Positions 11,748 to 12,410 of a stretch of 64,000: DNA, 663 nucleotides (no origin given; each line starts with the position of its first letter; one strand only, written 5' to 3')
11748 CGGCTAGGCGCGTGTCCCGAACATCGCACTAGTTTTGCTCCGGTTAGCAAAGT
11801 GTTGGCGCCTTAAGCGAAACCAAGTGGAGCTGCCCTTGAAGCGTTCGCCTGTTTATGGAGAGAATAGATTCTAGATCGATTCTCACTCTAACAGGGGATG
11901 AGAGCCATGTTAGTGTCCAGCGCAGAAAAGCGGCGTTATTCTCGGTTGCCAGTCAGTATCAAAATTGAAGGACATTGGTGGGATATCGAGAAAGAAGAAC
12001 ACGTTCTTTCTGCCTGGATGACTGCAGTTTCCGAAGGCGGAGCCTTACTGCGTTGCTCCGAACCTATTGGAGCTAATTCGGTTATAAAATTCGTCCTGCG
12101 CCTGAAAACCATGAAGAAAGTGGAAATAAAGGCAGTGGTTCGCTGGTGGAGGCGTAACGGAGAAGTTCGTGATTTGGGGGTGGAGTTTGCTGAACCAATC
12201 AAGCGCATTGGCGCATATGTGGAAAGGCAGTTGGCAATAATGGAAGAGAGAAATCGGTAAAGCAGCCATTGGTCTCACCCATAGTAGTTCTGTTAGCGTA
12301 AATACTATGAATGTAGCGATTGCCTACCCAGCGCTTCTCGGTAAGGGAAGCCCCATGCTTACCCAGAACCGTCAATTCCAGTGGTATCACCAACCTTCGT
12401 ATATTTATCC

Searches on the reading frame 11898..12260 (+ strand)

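Call 68: search_protein_families(library=pfam, proteins=[window:11898-12260:+], max_evalue=0.01)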
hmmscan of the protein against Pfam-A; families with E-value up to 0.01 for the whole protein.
window:11898-12260:+ (120 aa): 1 family
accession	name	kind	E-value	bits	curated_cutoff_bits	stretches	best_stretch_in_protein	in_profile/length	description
PF07238.19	PilZ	-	2.4e-07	31.5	22.5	1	10-101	1-88/102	PilZ domain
